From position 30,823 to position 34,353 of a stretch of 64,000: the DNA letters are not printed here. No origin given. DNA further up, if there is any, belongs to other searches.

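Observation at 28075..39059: Cluster of 10 co-oriented genes combining NuoEF-type and FlxA-type NAD(P)H modules with HdrA/MvhD/HdrCB: candidate undescribed electron-bifurcating or confurcating complex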

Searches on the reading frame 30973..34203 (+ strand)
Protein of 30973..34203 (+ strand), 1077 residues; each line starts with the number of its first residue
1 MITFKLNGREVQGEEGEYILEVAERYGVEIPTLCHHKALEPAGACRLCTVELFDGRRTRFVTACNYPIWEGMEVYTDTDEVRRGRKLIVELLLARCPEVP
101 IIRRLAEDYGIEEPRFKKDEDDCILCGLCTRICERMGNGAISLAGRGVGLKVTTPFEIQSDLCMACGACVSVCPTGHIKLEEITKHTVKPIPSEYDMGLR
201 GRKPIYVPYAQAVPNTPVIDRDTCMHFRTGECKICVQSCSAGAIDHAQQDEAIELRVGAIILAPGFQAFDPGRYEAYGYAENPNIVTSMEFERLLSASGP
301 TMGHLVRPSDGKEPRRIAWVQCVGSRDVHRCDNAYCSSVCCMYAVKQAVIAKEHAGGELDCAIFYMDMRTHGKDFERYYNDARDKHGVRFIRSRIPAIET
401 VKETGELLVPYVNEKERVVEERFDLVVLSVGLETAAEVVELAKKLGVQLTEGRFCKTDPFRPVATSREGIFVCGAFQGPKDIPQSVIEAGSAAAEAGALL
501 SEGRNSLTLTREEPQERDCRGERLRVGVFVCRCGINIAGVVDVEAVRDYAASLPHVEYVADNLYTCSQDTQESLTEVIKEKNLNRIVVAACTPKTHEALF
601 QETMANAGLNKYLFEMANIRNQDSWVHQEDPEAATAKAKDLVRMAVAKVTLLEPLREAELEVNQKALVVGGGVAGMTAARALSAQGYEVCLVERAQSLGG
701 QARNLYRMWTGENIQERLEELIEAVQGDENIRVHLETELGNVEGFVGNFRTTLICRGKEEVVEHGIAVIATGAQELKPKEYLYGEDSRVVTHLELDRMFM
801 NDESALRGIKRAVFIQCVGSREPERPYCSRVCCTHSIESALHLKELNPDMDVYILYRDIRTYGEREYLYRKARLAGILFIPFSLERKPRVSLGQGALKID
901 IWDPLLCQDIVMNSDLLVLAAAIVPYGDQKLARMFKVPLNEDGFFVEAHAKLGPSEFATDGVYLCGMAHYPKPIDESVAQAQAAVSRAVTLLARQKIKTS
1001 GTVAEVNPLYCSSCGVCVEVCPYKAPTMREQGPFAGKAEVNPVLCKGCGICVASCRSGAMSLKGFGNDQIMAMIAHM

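Call 8: search_protein_families(library=pfam, proteins=[window:30973-34203:+], max_evalue=0.001)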
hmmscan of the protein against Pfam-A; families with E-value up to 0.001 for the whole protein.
window:30973-34203:+ (1077 aa): 19 families
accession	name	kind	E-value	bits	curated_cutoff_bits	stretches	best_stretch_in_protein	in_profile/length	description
PF07992.20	Pyr_redox_2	-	2.2e-19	70.4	26.1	2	666-778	3-114/291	Pyridine nucleotide-disulphide oxidoreductase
PF00037.32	Fer4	-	1.4e-18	66.3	21.1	2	158-176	3-21/24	4Fe-4S binding domain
PF13510.11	Fer2_4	-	2.5e-17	63.1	22.8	1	1-78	3-81/82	2Fe-2S iron-sulfur cluster binding domain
PF12838.12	Fer4_7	-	4.1e-16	59.6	27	3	123-176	2-51/52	4Fe-4S dicluster domain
PF14697.11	Fer4_21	-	2.5e-11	43.9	35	1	119-179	4-58/59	4Fe-4S dicluster domain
PF13450.12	NAD_binding_8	-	3.5e-09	37.2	21.9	1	668-704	1-37/68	NAD(P)-binding Rossmann-like domain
PF01266.30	DAO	-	4e-09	36.9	27.9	1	666-710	2-47/353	FAD dependent oxidoreductase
PF13484.11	Fer4_16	-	4.9e-09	37.3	30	0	163-182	2-23/66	4Fe-4S double cluster binding domain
PF13187.11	Fer4_9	-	2.4e-08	34.3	27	2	1010-1060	1-52/52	4Fe-4S dicluster domain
PF12831.13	FAD_oxidored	-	7.7e-08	32.5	27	1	667-716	3-52/416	FAD dependent oxidoreductase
PF13237.11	Fer4_10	-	1.5e-07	31.7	25.5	2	117-174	3-53/53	4Fe-4S dicluster domain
PF12837.12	Fer4_6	-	2.7e-07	30.7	25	0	156-178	2-24/24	4Fe-4S binding domain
PF12797.12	Fer4_2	-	6.1e-07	29.4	24.5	1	157-175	4-22/22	4Fe-4S binding domain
PF00890.30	FAD_binding_2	-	1.2e-05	25.2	20.4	1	666-702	2-38/414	FAD binding domain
PF00070.33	Pyr_redox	-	5.1e-05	24.1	22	1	665-731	1-72/82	Pyridine nucleotide-disulphide oxidoreductase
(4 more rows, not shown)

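Call 9: search_protein_families(library=ncbifam, proteins=[window:30973-34203:+], max_evalue=0.00001)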
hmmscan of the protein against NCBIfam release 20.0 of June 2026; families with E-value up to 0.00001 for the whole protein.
window:30973-34203:+ (1077 aa): 46 families (the best 25 are shown)
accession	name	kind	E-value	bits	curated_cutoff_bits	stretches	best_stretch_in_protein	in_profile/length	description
NF040770.1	hetero_SS_HdrA2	exception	4.1e-245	815.5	1100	3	191-520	257-580/777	CoB-CoM heterodisulfide reductase HdrA2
NF041778.1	hetero_SS_HdrA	equivalog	8e-185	615.9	1400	3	160-508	245-578/771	ferredoxin:CoB-CoM heterodisulfide reductase subunit HdrA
NF041891.1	hdrA_Methbact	equivalog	5.4e-175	583.7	1300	3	155-501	232-557/762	ferredoxin:CoB-CoM heterodisulfide reductase subunit HdrA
NF040763.1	FeFe_hydrog_A6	exception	1.9e-34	119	765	2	2-96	1-93/571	NADH-dependent [FeFe] hydrogenase, group A6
NF005745.0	PRK07569.1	equivalog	5.5e-32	111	333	2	2-95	4-95/238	bidirectional hydrogenase complex protein HoxU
NF009454.0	PRK12814.1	equivalog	2.6e-24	85.5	916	1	2-94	4-94/657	putative NADPH-dependent glutamate synthase small subunit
TIGR01973.1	NuoG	equivalog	2.7e-22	79.3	470.05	1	5-95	2-90/606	NADH-quinone oxidoreductase subunit NuoG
NF006305.0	PRK08493.1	equivalog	7.3e-20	70.6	591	1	1-90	1-86/819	NADH-quinone oxidoreductase subunit G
NF005895.0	PRK07860.1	equivalog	4.7e-17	61.3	802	1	1-97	17-113/811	NADH-quinone oxidoreductase subunit G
NF040762.1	Hydr_FeFe_Clost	exception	2.1e-13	49.8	900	1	3-93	2-90/572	ferredoxin hydrogenase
NF042909.1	FMH_DH_FwdF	exception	3.4e-13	49.4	375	2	996-1062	213-276/336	tungsten-dependent formylmethanofuran dehydrogenase subunit FwdF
TIGR02179.1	PorD_KorD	subfamily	1.3e-12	47.7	60.05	0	1000-1030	46-76/78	2-oxoacid:acceptor oxidoreductase, delta subunit, pyruvate/2-ketoisovalerate family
NF038196.1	ferrodoxin_EFR1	subfamily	3.9e-11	43.4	75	0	998-1062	174-231/242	EFR1 family ferrodoxin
NF009410.0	PRK12771.1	subfamily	1.2e-10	40.7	516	1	659-703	134-178/566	NAD(P)-binding protein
NF040864.1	HgcB_ferredoxin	equivalog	5.2e-10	39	99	0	1006-1063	11-64/93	mercury methylation ferredoxin HgcB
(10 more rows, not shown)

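Call 10: search_solved_structures(query=window:30973-34203:+, max_evalue=0.001)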
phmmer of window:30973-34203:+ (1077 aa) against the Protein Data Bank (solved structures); distinct sequences matched with E-value up to 0.001: 115 (the best 60 are shown).
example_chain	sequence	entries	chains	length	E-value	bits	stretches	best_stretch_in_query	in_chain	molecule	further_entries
8rvu_a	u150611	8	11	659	4.1e-156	524.7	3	521-752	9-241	H(2):CoB-CoM heterodisulfide,ferredoxin reductase subunit A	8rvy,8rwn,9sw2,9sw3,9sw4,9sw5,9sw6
8rvv_A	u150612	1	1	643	1.7e-155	522.7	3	525-752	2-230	H(2):CoB-CoM heterodisulfide,ferredoxin reductase subunit A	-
5odc_A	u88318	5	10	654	1.1e-151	510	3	162-454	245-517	Heterodisulfide reductase, subunit A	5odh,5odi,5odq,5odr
9sfi_A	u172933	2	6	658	2.8e-135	455.7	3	155-448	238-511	CoB--CoM heterodisulfide reductase iron-sulfur subunit A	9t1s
7bkb_A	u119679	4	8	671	1e-128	434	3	524-756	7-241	CoB--CoM heterodisulfide reductase iron-sulfur subunit A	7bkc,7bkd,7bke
9mqx_A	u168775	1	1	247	2e-43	151.6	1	18-180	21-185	NADH:ubiquinone oxidoreductase chain G-like protein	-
6tjr_A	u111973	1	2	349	4.9e-34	120.5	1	256-502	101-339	Fumarate reductase/succinate dehydrogenase flavoprotein domain protein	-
8a6t_A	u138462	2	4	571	3.4e-28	101.2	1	1-179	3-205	Electron bifurcating hydrogenase subunit HydA1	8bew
8oh5_C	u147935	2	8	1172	3.7e-27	97.7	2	2-93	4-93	Formate dehydrogenase-O, major subunit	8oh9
9bov_A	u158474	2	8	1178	4.1e-27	97.6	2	4-94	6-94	Molybdopterin oxidoreductase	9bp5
7t2r_A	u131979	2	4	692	6.5e-24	87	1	2-183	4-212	NiFe hydrogenase subunit A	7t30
7p5h_A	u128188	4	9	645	2.9e-22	81.5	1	6-184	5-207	Fe-hydrogenase, subunit alpha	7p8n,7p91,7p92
7q4v_A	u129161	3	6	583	5.2e-22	80.7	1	2-180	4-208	Iron hydrogenase HydA1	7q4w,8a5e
6tg9_A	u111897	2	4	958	2.4e-20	75.2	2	5-96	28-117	Formate dehydrogenase subunit alpha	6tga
7q5y_A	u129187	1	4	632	3.3e-20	74.7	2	6-103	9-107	NADH dehydrogenase I chain G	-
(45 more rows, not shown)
